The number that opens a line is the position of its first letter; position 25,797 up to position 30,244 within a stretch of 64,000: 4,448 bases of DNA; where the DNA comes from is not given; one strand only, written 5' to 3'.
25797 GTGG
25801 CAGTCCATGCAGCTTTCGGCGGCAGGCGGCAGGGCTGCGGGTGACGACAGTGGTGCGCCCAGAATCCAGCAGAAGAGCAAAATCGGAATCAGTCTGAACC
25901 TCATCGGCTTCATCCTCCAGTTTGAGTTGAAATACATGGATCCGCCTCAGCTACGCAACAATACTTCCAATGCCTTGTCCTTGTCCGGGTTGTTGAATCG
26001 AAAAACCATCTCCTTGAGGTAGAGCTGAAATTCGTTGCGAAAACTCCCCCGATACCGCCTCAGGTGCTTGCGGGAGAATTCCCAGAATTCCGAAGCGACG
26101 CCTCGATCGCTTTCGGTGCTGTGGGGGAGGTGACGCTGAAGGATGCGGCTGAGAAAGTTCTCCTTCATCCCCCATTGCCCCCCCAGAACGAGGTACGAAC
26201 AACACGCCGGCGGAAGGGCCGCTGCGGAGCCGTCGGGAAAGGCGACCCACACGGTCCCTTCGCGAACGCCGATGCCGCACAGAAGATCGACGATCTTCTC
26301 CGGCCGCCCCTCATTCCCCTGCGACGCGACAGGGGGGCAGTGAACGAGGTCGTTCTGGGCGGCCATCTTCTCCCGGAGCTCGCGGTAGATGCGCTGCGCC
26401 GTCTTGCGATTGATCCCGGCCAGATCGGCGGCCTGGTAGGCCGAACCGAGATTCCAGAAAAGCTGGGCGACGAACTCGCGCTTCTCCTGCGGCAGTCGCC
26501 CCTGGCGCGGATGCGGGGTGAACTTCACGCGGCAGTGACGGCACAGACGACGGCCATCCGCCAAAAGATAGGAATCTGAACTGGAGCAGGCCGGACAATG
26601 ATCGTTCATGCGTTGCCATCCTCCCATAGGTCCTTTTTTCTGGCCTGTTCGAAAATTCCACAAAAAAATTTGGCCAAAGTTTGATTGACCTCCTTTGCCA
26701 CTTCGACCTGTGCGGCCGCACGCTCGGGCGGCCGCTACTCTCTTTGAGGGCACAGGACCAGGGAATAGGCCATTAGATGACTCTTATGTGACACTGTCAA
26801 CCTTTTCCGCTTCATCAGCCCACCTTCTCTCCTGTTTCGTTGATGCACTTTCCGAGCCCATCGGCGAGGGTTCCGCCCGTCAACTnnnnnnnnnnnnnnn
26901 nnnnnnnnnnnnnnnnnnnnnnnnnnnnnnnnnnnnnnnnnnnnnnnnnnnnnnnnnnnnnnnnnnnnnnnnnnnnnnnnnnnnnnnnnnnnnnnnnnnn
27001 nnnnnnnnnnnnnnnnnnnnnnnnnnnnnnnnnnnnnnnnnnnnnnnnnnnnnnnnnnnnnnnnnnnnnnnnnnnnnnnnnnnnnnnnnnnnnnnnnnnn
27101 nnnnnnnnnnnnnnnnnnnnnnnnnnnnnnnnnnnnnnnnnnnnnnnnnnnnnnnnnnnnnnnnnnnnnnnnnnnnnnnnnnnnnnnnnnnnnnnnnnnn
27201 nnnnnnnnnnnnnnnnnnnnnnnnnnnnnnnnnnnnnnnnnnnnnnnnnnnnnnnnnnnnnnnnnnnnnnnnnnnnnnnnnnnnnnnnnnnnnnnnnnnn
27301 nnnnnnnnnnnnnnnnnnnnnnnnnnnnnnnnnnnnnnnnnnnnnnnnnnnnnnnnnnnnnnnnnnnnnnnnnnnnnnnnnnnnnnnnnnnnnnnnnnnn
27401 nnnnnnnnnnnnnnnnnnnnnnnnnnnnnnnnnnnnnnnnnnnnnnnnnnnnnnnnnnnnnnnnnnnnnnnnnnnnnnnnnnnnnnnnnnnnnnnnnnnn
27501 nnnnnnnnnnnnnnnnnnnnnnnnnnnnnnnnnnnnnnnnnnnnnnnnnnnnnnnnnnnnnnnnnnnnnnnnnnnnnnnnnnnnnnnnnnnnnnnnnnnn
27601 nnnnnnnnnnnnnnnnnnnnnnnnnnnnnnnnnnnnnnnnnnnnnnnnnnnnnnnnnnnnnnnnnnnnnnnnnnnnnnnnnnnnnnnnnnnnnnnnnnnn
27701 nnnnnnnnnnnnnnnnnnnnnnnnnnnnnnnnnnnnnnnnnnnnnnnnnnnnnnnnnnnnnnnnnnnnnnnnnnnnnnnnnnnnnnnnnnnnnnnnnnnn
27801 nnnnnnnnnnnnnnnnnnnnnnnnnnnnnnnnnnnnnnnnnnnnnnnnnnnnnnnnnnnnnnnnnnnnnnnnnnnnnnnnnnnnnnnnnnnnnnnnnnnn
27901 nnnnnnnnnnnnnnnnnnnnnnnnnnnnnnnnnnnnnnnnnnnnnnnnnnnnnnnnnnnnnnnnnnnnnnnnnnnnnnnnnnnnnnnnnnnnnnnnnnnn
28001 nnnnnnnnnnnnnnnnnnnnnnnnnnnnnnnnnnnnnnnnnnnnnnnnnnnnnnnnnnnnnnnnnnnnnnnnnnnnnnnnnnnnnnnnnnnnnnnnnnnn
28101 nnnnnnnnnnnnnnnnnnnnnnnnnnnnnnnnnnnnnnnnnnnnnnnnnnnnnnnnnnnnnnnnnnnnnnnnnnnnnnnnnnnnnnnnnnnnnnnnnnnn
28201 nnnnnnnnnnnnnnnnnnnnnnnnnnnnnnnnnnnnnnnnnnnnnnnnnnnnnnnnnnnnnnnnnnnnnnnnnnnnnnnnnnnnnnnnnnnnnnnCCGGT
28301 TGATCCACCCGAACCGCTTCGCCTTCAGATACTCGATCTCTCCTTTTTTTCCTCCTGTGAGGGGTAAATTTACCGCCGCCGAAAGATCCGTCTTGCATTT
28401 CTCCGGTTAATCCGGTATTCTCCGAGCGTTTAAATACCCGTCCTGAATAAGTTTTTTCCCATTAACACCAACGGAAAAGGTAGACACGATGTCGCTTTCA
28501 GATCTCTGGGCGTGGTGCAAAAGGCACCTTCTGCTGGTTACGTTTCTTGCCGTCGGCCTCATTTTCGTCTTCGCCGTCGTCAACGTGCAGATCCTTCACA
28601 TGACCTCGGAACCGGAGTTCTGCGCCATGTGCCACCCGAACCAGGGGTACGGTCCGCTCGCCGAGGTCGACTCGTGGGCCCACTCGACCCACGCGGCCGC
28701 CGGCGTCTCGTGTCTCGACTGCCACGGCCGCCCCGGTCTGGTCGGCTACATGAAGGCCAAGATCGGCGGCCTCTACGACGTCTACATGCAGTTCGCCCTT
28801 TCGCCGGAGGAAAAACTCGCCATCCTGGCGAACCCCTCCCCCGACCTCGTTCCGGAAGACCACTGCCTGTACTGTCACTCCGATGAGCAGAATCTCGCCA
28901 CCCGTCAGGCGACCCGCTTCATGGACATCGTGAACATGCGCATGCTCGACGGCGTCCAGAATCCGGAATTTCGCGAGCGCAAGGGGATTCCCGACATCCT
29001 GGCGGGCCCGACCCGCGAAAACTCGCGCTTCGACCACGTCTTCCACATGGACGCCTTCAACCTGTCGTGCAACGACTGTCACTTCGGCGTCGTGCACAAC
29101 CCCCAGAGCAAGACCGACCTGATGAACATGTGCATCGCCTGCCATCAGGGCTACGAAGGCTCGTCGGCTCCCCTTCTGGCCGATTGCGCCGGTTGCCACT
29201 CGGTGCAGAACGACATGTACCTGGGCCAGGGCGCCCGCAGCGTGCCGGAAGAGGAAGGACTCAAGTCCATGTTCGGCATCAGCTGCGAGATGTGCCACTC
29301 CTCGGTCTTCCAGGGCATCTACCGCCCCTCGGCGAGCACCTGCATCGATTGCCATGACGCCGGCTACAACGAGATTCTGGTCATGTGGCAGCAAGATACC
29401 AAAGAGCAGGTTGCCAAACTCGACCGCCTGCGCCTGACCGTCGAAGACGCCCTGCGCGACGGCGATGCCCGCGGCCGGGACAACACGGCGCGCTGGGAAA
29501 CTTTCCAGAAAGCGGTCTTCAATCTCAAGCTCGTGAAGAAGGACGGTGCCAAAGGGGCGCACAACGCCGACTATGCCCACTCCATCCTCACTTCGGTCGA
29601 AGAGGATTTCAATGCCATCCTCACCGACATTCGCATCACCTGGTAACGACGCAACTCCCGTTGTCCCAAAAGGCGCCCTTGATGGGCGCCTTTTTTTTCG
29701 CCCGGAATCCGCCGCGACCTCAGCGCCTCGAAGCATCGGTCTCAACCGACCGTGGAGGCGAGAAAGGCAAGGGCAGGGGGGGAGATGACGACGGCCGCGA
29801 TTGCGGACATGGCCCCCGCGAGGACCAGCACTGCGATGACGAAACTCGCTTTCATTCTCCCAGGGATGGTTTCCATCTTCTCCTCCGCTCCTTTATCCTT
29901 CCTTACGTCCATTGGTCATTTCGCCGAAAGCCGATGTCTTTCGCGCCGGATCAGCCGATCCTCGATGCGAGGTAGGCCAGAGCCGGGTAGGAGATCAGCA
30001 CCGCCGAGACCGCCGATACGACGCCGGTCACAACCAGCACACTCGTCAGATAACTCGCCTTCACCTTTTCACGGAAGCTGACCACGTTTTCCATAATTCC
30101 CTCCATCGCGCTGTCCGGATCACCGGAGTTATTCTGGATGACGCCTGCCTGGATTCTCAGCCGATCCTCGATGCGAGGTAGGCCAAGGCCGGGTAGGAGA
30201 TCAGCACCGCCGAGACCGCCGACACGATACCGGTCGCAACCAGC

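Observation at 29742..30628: Sigma54-driven tandem array of four paralogous small hydrophobic peptide genes missed by the ORF track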

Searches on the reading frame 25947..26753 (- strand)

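Call 11: search_protein_families(library=pfam, proteins=[window:25947-26753:-], max_evalue=0.001)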
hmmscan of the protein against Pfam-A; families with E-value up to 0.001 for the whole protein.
window:25947-26753:- (268 aa): 1 family
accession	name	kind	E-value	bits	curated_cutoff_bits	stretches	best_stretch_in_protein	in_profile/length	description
PF11781.13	Zn_ribbon_RRN7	-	0.00068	19.7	27.1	0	48-74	2-27/32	Zinc-finger of RNA-polymerase I-specific TFIIB, Rrn7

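Call 45: search_protein_families(library=ncbifam, proteins=[window:25947-26753:-], max_evalue=0.001)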
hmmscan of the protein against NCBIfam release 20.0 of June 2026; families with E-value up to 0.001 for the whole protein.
window:25947-26753:- (268 aa): 1 family
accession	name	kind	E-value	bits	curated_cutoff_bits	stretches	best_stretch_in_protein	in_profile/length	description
NF033547.1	transpos_IS1595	equivalog_domain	4e-05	23.6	75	0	223-255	181-214/215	IS1595 family transposase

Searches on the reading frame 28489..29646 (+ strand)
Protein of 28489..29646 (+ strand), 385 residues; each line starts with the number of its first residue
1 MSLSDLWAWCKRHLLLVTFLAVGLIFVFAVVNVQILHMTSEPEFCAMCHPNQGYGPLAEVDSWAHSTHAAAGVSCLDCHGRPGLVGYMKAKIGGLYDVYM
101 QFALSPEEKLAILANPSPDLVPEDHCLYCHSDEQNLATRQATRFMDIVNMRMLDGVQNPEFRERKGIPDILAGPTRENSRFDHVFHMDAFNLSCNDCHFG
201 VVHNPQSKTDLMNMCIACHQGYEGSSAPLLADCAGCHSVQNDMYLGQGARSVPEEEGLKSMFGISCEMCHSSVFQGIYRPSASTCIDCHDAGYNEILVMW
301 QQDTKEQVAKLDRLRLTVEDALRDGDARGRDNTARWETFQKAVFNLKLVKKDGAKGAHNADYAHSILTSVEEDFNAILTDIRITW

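Call 11: search_protein_families(library=pfam, proteins=[window:28489-29646:+], max_evalue=0.001)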
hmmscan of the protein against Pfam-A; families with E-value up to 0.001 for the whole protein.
window:28489-29646:+ (385 aa): 6 families
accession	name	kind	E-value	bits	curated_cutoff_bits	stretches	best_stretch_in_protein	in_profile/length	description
PF14522.11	Cytochrome_C7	-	1.7e-14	53.8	24.8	1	180-238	2-67/67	Cytochrome c7 and related cytochrome c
PF03264.19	Cytochrom_NNT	-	9e-13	48.8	24.1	1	14-143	8-145/174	NapC/NirT cytochrome c family, N-terminal region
PF14537.11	Cytochrom_c3_2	-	5.1e-08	33.7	25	0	215-290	9-79/79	Cytochrome c3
PF22113.1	Mtrc-MtrF_II-IV_dom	-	3e-07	30.6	30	0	265-294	8-40/176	Outer membrane cytochrome MtrC/MtrF-like, domains II/IV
PF02085.21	Cytochrom_CIII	-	1.1e-06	29.3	22.9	0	174-238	16-83/101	Class III cytochrome C family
PF13435.11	Cytochrome_C554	-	0.00041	21.7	20.8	0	41-80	47-84/84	Cytochrome c554 and c-prime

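Call 45: search_protein_families(library=ncbifam, proteins=[window:28489-29646:+], max_evalue=0.001)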
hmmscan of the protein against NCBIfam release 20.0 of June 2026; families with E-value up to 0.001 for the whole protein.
window:28489-29646:+ (385 aa): 8 families
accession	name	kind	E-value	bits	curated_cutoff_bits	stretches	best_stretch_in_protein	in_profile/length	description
TIGR03153.1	cytochr_NrfH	equivalog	4.4e-14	52.7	134.2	1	17-136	3-115/138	cytochrome c nitrite reductase small subunit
NF041028.1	decahem_GSU2203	exception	4.8e-07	29.3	325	0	32-79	91-132/317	GSU2203 family decaheme c-type cytochrome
NF011606.0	PRK15032.1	equivalog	1.8e-06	27.4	455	1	18-103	19-105/390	pentaheme c-type cytochrome TorC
TIGR02162.1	torC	equivalog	2.5e-05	23.7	478.2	1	16-107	20-109/387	pentaheme c-type cytochrome TorC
TIGR03508.1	decahem_SO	subfamily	0.00018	21.1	192.2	0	37-79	65-101/258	DmsE family decaheme c-type cytochrome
NF041781.1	mnquin_red_QrcA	equivalog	0.00023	20.8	180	0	168-222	20-74/174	menaquinone reductase multiheme cytochrome c subunit QrcA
TIGR03507.1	decahem_SO1788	subfamily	0.00045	18.8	209.3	0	37-141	238-313/672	OmcA/MtrC family decaheme c-type cytochrome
TIGR04257.1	nanowire_3heme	domain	0.00047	20.3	40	1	177-237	11-74/75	c(7)-type cytochrome triheme domain-containing protein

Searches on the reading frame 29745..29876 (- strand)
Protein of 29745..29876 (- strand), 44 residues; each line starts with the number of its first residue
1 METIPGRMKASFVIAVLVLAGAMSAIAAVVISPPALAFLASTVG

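Call 6: search_protein_families(library=pfam, proteins=[window:29745-29876:-], max_evalue=10)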
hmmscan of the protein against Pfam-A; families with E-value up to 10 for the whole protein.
seq(44 aa): 2 families
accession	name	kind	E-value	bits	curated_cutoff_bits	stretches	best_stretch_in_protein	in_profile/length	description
PF12555.13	SteA-like_C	-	0.29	11.7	26.4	1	7-37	10-39/52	SteA-like C-terminal domain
PF13663.11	DUF4148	-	2.7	8.9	27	1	8-39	1-27/62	Domain of unknown function (DUF4148)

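Call 7: search_protein_families(library=ncbifam, proteins=[window:29745-29876:-], max_evalue=10)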
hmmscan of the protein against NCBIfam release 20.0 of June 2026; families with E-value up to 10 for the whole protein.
seq(44 aa): 0 families

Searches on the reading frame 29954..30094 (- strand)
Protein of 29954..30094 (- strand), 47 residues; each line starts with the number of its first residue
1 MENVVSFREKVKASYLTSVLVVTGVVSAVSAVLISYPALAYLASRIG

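Call 6: search_protein_families(library=pfam, proteins=[window:29954-30094:-], max_evalue=10)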
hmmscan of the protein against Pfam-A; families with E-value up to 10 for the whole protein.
seq(47 aa): 1 family
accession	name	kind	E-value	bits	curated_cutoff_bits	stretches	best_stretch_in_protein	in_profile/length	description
PF09715.15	Plasmod_dom_1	-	0.15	12.8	23.9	1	12-46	29-63/66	Plasmodium protein of unknown function (Plasmod_dom_1)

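Call 7: search_protein_families(library=ncbifam, proteins=[window:29954-30094:-], max_evalue=10)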
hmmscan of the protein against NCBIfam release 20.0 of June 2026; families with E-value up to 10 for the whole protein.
seq(47 aa): 0 families
